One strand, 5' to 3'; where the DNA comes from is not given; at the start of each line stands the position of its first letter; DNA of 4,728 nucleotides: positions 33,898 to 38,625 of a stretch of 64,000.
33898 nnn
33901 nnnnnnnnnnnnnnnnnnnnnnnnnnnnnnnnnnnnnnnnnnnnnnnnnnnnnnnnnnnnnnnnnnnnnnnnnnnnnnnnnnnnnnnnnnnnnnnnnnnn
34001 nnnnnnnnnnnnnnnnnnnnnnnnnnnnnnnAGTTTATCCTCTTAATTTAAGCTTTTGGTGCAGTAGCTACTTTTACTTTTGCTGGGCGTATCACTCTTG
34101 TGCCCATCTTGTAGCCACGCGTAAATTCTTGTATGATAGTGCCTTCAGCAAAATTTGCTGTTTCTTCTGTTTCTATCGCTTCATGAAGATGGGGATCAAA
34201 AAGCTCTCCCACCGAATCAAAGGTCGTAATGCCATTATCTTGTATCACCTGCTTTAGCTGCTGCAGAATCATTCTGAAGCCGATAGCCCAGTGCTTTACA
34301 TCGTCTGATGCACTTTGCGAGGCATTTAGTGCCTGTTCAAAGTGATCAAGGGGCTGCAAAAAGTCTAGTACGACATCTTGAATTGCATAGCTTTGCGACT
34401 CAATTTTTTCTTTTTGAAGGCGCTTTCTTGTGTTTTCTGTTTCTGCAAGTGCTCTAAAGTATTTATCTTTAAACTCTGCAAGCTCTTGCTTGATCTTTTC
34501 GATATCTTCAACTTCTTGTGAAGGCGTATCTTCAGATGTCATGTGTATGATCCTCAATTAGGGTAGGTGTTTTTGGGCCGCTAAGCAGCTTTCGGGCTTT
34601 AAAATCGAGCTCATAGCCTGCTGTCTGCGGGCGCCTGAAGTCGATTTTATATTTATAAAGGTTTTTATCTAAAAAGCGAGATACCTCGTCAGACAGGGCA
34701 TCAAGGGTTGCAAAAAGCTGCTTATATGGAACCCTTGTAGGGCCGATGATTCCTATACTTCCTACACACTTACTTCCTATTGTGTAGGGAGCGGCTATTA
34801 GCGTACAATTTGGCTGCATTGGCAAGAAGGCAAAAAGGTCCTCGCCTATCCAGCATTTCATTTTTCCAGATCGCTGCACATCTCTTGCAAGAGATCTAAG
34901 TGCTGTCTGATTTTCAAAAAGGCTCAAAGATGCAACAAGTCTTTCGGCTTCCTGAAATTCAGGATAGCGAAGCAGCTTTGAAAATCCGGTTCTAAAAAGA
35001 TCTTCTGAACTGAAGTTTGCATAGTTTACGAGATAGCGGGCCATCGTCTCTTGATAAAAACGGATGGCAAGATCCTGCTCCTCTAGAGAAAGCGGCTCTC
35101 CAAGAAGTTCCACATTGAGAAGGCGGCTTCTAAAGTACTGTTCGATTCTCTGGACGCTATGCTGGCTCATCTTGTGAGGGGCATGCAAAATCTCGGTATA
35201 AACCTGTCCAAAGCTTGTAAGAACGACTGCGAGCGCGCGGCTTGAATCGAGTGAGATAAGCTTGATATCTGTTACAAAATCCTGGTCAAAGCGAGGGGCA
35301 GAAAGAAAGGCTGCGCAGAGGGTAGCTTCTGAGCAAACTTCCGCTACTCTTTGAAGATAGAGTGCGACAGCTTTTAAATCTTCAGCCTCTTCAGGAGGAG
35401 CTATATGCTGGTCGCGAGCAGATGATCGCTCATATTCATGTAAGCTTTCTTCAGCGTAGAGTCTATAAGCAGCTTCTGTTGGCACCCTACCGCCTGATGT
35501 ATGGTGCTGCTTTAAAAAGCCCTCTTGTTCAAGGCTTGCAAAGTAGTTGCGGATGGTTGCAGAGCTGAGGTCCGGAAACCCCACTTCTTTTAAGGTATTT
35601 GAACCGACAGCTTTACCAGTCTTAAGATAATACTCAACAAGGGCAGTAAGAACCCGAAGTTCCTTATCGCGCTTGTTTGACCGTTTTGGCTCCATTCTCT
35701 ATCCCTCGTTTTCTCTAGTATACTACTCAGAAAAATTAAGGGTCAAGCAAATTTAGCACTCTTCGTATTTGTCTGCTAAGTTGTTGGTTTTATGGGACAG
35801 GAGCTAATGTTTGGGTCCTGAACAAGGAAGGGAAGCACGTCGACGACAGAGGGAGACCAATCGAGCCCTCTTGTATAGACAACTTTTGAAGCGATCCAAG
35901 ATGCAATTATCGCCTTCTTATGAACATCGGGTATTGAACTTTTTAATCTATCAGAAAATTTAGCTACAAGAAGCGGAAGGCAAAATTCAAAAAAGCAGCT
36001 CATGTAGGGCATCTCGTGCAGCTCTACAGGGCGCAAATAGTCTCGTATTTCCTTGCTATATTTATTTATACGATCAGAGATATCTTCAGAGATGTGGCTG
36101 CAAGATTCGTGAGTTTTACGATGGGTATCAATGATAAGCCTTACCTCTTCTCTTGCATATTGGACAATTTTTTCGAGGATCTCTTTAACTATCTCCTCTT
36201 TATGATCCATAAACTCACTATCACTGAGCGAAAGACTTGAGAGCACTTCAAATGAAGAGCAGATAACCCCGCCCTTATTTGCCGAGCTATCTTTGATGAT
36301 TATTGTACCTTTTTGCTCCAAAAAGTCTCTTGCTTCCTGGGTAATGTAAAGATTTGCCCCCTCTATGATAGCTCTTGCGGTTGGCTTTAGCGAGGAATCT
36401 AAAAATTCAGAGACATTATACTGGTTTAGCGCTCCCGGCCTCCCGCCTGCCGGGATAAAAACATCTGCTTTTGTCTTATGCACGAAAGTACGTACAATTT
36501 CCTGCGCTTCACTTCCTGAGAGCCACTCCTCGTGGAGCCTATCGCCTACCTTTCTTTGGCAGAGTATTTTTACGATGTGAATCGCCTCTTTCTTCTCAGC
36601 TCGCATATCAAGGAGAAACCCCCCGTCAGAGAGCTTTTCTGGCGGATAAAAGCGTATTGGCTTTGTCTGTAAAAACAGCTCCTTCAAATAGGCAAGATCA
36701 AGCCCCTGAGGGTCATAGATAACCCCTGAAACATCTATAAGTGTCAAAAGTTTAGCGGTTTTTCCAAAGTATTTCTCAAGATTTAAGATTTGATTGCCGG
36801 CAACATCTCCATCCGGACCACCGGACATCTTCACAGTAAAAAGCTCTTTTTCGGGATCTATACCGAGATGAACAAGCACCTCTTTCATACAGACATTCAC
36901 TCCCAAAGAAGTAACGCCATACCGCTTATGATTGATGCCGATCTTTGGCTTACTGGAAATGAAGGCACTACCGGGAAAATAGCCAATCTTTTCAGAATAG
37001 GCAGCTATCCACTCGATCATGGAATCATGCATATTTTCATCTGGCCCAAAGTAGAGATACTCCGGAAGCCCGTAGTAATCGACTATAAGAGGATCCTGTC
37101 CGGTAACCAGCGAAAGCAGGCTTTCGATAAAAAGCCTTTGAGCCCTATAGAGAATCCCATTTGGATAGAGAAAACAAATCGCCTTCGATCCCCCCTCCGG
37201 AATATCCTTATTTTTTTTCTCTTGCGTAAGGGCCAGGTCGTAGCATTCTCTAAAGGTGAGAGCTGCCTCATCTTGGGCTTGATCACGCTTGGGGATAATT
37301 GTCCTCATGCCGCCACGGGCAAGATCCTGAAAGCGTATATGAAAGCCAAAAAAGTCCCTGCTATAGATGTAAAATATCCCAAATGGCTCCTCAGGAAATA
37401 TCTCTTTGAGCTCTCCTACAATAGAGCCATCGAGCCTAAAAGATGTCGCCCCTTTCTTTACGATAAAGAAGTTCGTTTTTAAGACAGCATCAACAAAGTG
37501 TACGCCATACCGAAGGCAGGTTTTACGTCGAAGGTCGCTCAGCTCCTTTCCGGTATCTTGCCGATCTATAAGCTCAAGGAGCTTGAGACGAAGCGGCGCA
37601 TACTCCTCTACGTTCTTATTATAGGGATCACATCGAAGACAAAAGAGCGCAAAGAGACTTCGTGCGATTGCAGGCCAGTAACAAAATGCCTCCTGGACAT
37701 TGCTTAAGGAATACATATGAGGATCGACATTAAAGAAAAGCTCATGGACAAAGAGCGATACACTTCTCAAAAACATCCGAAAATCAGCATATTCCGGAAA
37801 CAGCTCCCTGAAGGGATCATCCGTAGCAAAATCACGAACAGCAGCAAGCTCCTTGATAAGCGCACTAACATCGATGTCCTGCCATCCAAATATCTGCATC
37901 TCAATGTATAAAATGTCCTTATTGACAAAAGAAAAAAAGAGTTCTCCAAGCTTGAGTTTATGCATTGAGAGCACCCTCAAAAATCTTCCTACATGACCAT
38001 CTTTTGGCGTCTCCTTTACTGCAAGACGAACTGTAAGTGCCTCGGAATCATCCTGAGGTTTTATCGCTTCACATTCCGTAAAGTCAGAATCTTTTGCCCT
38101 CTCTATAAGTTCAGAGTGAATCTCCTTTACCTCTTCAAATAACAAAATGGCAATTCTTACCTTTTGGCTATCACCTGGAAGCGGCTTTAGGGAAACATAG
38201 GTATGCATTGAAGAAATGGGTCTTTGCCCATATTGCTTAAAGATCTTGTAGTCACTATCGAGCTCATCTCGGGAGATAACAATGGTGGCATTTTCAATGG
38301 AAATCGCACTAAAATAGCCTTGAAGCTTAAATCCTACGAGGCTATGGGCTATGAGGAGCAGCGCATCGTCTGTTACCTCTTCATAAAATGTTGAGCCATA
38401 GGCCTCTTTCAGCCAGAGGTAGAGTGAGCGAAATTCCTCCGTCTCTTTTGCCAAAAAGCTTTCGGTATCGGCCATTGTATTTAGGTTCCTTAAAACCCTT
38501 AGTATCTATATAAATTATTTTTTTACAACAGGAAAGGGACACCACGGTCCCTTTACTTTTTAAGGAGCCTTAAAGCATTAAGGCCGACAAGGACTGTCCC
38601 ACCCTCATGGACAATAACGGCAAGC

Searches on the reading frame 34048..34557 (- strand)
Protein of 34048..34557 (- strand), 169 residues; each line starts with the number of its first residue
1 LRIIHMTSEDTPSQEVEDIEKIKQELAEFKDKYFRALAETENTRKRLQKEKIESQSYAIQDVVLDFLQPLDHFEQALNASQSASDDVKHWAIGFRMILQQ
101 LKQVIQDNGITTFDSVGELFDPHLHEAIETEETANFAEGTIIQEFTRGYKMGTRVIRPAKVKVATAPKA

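Call 50: search_protein_families(library=ncbifam, proteins=[window:34048-34557:-], max_evalue=0.00001)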
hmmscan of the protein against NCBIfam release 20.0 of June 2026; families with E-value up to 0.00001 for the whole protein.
window:34048-34557:- (169 aa): 26 families (the best 25 are shown)
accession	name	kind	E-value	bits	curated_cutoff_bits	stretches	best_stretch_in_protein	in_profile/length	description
NF010738.0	PRK14140.1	equivalog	2.3e-41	141.6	137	1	10-164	37-190/191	nucleotide exchange factor GrpE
NF010750.0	PRK14153.1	equivalog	4e-35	121.1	194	1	9-167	32-189/194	nucleotide exchange factor GrpE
NF010741.0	PRK14143.1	equivalog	1.1e-31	110.2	184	1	11-168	72-229/258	nucleotide exchange factor GrpE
NF010747.0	PRK14149.1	equivalog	1.7e-31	109.3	176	1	8-164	34-188/191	nucleotide exchange factor GrpE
NF010737.0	PRK14139.1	equivalog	1.7e-29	103.1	164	1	10-165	35-186/188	nucleotide exchange factor GrpE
NF010752.0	PRK14155.1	equivalog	2.2e-29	102.4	194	1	13-165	16-171/208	nucleotide exchange factor GrpE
NF010759.0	PRK14162.1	equivalog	2.7e-27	95.8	176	1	10-164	38-193/194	nucleotide exchange factor GrpE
NF010756.0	PRK14159.1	equivalog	5.4e-27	94.8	171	1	13-164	24-175/176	nucleotide exchange factor GrpE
NF010755.0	PRK14158.1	equivalog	8.1e-27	94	200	1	16-168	45-197/198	nucleotide exchange factor GrpE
NF010739.0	PRK14141.1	equivalog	8.7e-27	94.1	192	1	9-165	32-193/211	nucleotide exchange factor GrpE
NF010743.0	PRK14145.1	equivalog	2.6e-26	92.8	186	1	10-164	42-199/200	nucleotide exchange factor GrpE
NF010748.0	PRK14150.1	equivalog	4.1e-26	91.7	152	1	18-166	49-197/198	nucleotide exchange factor GrpE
NF010757.0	PRK14160.1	equivalog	4.5e-26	91.5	184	1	10-164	61-210/211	nucleotide exchange factor GrpE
NF010745.0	PRK14147.1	equivalog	1.6e-25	89.9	184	1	17-165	25-170/172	nucleotide exchange factor GrpE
NF010749.0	PRK14151.1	equivalog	3.8e-25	88.6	231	1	15-168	25-178/188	nucleotide exchange factor GrpE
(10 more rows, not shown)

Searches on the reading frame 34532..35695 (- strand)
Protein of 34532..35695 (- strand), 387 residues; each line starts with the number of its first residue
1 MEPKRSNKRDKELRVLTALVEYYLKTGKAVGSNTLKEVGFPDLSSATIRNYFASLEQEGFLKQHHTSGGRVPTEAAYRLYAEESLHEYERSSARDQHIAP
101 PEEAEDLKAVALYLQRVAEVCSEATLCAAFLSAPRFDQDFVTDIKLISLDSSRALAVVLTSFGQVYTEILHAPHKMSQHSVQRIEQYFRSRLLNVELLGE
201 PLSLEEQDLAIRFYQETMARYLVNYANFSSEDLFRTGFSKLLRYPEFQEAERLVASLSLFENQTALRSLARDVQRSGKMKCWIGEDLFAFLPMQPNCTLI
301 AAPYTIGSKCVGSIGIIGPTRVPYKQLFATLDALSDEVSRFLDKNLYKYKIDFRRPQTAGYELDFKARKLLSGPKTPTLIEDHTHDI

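Call 50: search_protein_families(library=ncbifam, proteins=[window:34532-35695:-], max_evalue=0.00001)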
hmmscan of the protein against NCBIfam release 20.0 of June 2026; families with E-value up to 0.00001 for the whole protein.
window:34532-35695:- (387 aa): 2 families
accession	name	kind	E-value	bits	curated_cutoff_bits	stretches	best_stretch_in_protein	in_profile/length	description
TIGR00331.1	hrcA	equivalog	6.2e-71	239.7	197.2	1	10-340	2-336/338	heat-inducible transcriptional repressor HrcA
NF003033.0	PRK03911.1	equivalog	1.4e-19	70.7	248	1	8-93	3-88/264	HrcA family transcriptional regulator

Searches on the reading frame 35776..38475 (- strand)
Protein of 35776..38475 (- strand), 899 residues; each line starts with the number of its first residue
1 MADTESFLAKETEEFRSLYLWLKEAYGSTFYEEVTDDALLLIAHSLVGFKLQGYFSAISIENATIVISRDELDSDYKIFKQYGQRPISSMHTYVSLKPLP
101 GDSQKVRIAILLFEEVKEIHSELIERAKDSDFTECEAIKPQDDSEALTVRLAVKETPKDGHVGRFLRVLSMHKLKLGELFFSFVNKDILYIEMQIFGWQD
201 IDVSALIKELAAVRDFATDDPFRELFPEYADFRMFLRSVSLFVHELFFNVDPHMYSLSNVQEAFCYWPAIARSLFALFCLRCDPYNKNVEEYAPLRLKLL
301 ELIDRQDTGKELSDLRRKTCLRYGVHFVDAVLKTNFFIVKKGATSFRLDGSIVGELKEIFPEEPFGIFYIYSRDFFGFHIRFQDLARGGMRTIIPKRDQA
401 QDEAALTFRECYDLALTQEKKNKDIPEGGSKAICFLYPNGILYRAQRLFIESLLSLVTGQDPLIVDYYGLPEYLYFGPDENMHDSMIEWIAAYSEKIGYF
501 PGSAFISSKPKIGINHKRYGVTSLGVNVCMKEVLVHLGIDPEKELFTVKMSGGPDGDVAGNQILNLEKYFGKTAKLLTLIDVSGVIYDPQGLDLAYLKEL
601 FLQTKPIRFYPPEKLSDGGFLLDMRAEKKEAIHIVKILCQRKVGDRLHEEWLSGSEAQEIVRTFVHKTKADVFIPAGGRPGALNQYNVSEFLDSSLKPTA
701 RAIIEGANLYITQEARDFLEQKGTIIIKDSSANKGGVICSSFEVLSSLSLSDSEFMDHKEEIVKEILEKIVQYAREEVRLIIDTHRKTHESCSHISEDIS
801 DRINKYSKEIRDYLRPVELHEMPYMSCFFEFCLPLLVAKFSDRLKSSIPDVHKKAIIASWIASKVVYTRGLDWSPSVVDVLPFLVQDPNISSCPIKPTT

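Call 50: search_protein_families(library=ncbifam, proteins=[window:35776-38475:-], max_evalue=0.00001)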
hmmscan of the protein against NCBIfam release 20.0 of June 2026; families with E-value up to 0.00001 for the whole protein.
window:35776-38475:- (899 aa): 4 families
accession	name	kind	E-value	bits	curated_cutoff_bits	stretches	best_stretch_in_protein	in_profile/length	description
NF040817.1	GdhA_Arch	equivalog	2.5e-12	46.7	750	1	699-779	310-385/419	glutamate dehydrogenase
NF041398.1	GluDhGdhB_Halo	equivalog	4.1e-12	45.7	620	1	699-794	302-392/410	glutamate dehydrogenase GdhB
NF006929.0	PRK09414.1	equivalog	4.8e-10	39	536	1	660-775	302-415/445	NADP-specific glutamate dehydrogenase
NF010634.0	PRK14031.1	equivalog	6.4e-09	34.8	822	0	668-777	309-416/444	NADP-specific glutamate dehydrogenase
